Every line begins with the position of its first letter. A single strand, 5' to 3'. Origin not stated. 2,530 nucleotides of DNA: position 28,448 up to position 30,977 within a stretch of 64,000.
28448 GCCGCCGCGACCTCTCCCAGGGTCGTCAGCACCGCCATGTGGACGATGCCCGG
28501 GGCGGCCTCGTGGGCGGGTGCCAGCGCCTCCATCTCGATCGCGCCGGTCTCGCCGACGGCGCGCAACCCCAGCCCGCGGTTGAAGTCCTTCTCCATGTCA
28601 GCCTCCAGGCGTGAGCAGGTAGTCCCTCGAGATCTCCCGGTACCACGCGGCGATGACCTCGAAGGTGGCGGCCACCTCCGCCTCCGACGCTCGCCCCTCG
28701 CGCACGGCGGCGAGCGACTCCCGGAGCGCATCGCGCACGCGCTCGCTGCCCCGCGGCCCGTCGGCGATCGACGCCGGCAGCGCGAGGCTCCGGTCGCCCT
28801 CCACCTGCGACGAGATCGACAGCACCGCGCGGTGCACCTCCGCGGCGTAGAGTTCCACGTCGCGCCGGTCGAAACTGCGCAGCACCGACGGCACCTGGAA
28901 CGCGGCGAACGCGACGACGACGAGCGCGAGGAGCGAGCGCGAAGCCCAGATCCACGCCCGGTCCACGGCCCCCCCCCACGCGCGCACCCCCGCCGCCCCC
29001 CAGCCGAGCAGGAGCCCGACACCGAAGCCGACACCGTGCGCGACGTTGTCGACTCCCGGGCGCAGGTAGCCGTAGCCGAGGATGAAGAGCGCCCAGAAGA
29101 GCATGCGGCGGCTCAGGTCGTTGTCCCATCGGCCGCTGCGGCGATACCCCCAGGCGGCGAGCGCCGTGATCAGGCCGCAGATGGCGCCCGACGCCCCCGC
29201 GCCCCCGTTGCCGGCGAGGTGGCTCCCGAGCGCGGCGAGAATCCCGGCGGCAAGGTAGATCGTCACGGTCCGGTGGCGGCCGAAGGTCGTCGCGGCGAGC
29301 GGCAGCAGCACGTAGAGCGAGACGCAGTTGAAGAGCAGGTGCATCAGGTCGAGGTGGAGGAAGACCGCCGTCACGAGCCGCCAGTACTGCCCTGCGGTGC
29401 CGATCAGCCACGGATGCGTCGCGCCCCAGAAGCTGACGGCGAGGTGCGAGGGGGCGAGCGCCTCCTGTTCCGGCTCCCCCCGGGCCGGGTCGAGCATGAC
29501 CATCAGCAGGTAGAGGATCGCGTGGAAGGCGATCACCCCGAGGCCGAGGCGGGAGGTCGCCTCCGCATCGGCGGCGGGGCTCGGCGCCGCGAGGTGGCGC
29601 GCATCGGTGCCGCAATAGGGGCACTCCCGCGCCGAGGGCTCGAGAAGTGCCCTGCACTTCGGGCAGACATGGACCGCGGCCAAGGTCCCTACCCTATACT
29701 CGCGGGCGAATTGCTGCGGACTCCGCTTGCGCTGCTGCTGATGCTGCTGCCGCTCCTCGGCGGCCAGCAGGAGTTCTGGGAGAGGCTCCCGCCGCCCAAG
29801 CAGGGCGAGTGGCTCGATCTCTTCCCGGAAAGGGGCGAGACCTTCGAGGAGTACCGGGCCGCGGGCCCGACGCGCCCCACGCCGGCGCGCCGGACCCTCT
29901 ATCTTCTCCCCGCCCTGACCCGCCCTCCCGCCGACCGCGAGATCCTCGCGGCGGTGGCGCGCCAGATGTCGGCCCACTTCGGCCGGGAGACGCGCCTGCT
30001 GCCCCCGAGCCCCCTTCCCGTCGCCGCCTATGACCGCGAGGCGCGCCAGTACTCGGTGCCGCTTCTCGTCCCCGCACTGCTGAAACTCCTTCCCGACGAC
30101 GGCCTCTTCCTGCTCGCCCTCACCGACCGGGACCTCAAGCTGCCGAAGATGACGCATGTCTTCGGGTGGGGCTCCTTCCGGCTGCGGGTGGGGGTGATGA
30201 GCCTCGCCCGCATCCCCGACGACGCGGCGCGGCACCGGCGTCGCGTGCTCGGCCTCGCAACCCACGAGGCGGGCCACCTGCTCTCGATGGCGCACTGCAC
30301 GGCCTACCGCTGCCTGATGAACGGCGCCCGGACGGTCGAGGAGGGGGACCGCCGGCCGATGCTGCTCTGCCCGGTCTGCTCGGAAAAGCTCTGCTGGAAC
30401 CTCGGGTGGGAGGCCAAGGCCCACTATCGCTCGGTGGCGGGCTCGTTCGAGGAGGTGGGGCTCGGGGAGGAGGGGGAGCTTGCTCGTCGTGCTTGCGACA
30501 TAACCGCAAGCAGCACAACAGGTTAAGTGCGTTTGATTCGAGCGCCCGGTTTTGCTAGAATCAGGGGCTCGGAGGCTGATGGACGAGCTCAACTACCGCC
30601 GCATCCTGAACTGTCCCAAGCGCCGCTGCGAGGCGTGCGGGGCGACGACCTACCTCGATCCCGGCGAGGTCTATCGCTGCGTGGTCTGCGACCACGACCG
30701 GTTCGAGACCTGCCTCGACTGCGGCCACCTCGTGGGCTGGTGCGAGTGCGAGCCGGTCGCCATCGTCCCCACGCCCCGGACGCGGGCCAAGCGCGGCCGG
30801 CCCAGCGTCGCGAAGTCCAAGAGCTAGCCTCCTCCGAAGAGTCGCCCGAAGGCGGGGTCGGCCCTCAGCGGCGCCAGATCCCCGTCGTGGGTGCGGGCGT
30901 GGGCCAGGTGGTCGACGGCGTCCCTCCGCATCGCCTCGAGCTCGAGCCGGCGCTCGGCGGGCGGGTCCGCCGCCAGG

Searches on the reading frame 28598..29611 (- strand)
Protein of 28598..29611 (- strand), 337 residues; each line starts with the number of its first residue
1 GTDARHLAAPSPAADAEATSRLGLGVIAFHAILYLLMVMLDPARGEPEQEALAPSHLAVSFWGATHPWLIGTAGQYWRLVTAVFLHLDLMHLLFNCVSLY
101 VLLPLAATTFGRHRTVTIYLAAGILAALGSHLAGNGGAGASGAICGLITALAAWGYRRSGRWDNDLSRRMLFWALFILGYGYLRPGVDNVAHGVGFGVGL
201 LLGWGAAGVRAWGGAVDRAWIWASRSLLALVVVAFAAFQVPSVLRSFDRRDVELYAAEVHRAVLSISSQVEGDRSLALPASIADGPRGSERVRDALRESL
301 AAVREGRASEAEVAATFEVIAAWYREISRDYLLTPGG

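Call 69: search_protein_families(library=pfam, proteins=[window:28598-29611:-], max_evalue=0.1)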
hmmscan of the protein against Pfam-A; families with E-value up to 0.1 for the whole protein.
window:28598-29611:- (337 aa): 1 family
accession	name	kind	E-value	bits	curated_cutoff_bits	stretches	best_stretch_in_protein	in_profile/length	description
PF01694.28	Rhomboid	-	2e-28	99.9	22.6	1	74-205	2-139/143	Rhomboid domain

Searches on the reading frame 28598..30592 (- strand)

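Call 5: search_protein_families(library=pfam, proteins=[window:28598-30592:-], max_evalue=0.01)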
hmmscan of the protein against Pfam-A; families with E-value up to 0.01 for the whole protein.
window:28598-30592:- (664 aa): 5 families
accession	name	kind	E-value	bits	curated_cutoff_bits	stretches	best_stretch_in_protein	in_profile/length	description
PF01694.28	Rhomboid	-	7.6e-28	98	22.6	1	401-532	2-139/143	Rhomboid domain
PF13240.11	Zn_Ribbon_1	-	7.2e-05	22.9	25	1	310-330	2-22/23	zinc-ribbon domain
PF13248.11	Zn_ribbon_3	-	0.001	18.9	27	1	310-330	5-25/26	zinc-ribbon domain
PF12773.13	DZR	-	0.0017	18.9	27.3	1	308-328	25-45/45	Double zinc ribbon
PF10571.15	UPF0547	-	0.0061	17.1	29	1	309-328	2-21/26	Uncharacterised protein family UPF0547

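Call 6: search_protein_families(library=ncbifam, proteins=[window:28598-30592:-], max_evalue=0.001)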
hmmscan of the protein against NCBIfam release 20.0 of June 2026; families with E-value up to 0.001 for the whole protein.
window:28598-30592:- (664 aa): 3 families
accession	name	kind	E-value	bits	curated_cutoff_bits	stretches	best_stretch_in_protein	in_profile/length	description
TIGR03902.1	rhom_GG_sort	equivalog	7.4e-10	39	84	1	400-489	13-105/154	rhombosortase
TIGR04239.1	rhombo_GlpG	equivalog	3.8e-09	36.7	250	1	399-531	131-266/271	rhomboid family intramembrane serine protease GlpG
NF008155.0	PRK10907.1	equivalog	1.9e-06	27.4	335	1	399-531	131-266/276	rhomboid family intramembrane serine protease GlpG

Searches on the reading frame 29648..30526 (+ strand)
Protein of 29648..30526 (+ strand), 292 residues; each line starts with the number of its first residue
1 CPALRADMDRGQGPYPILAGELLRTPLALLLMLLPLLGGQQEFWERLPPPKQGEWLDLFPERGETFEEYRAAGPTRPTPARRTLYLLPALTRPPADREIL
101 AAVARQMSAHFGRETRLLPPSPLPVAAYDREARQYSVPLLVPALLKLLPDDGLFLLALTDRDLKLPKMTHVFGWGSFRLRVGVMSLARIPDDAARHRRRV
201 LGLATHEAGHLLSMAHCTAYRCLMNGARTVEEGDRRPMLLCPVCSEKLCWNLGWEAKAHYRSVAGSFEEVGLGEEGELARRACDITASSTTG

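Call 69: search_protein_families(library=pfam, proteins=[window:29648-30526:+], max_evalue=0.1)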
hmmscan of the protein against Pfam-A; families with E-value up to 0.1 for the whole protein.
window:29648-30526:+ (292 aa): 1 family
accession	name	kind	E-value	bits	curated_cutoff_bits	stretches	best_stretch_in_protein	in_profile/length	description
PF07998.17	Peptidase_M54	-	3.5e-10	40.7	24.4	1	152-248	94-192/194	Peptidase family M54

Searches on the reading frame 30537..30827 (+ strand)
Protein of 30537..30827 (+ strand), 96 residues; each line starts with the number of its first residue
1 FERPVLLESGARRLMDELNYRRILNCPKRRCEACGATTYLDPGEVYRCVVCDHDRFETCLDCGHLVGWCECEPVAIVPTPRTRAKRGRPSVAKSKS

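Call 69: search_protein_families(library=pfam, proteins=[window:30537-30827:+], max_evalue=0.1)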
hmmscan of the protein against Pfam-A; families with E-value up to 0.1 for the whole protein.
window:30537-30827:+ (96 aa): 0 families
